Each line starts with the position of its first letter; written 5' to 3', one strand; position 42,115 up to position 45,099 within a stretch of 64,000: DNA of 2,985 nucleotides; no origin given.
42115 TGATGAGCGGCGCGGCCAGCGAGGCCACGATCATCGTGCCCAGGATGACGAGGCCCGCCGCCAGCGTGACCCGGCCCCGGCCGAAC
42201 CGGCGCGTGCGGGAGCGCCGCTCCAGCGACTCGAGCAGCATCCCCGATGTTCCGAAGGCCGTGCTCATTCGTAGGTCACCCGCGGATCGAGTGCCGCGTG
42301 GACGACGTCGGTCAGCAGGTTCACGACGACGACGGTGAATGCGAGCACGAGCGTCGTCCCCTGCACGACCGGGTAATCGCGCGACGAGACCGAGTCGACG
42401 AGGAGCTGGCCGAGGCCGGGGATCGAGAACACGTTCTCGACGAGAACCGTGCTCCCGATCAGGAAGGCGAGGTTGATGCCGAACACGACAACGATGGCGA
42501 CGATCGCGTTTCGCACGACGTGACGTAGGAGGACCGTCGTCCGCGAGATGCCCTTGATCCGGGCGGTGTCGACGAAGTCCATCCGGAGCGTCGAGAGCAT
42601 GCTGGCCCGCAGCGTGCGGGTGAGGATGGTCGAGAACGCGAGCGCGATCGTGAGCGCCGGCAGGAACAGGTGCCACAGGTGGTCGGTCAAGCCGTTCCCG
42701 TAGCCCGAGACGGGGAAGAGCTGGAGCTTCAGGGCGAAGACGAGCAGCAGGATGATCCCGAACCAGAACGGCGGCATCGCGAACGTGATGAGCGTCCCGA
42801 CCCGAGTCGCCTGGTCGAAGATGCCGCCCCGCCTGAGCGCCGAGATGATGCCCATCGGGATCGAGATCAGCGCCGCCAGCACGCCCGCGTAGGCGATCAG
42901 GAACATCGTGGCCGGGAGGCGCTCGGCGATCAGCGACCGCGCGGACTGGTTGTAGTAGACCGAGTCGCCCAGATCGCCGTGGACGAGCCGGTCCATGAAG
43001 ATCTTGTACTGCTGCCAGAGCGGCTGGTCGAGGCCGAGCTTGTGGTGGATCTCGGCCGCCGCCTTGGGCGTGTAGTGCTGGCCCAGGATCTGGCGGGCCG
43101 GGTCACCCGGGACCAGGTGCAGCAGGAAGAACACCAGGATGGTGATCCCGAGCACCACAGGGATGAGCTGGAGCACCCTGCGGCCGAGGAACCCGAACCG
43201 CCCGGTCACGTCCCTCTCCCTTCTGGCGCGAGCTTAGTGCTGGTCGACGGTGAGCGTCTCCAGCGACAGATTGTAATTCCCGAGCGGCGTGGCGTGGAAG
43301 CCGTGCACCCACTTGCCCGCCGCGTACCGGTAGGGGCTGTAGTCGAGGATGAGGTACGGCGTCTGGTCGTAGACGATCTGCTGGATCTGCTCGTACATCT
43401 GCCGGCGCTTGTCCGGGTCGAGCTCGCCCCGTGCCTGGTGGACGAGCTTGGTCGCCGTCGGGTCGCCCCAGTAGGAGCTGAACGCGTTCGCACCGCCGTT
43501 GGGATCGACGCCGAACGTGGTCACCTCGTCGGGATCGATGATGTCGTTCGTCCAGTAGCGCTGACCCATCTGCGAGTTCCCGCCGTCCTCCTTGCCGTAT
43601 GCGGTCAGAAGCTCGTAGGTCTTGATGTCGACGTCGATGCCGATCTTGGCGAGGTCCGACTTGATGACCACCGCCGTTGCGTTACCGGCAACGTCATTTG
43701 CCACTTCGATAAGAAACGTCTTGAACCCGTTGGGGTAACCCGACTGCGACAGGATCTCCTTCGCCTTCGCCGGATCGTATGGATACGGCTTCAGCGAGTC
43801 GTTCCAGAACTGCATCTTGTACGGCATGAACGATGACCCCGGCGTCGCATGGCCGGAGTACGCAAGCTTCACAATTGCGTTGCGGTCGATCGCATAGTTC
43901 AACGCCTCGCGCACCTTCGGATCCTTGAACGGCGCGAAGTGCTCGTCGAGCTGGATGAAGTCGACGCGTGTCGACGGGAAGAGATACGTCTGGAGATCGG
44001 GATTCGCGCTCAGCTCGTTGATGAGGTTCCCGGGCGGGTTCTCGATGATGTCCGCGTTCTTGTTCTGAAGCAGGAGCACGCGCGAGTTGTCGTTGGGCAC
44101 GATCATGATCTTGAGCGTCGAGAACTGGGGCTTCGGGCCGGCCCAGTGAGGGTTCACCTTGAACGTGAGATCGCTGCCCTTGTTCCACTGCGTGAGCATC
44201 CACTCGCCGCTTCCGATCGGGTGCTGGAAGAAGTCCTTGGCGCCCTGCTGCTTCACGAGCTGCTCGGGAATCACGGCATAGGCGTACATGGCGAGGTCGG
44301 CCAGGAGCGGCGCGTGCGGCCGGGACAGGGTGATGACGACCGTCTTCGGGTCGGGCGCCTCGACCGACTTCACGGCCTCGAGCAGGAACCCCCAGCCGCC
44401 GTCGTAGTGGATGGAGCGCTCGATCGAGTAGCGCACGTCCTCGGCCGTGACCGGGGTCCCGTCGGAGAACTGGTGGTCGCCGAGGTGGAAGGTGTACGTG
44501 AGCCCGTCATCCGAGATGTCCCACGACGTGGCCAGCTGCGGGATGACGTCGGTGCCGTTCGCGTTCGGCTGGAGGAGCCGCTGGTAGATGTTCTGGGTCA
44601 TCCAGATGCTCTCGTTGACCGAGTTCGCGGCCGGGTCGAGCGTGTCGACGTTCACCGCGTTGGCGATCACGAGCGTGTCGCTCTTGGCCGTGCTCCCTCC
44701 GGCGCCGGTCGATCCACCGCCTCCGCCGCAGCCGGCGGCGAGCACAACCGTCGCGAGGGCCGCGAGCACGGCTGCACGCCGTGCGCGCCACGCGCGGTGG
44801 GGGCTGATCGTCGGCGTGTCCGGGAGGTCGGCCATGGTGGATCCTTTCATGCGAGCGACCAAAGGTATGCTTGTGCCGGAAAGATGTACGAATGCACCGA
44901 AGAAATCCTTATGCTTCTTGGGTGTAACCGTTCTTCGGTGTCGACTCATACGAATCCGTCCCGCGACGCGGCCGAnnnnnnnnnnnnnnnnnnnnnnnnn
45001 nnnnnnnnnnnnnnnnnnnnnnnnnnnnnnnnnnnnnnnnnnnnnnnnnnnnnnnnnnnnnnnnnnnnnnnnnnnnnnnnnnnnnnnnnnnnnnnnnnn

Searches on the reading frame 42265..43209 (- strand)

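Call 61: search_protein_families(library=pfam, proteins=[window:42265-43209:-], max_evalue=0.001)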
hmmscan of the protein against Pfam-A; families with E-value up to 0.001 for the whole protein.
window:42265-43209:- (314 aa): 2 families
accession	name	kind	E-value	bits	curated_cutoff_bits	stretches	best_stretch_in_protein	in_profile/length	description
PF00528.27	BPD_transp_1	-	1.3e-40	139.5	26.4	1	117-312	2-183/184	Binding-protein-dependent transport system inner membrane component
PF19300.4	BPD_transp_1_N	-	3.1e-15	56.8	23.8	1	6-79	3-76/114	Binding-prot-dependent transport system membrane comp, N-term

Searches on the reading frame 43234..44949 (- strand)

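Call 61: search_protein_families(library=pfam, proteins=[window:43234-44949:-], max_evalue=0.001)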
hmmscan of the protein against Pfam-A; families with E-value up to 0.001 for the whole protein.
window:43234-44949:- (571 aa): 1 family
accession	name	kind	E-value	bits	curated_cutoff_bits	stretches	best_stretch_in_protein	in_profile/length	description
PF00496.27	SBP_bac_5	-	2.1e-95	320.4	32.4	1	135-483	2-363/368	Bacterial extracellular solute-binding proteins, family 5 Middle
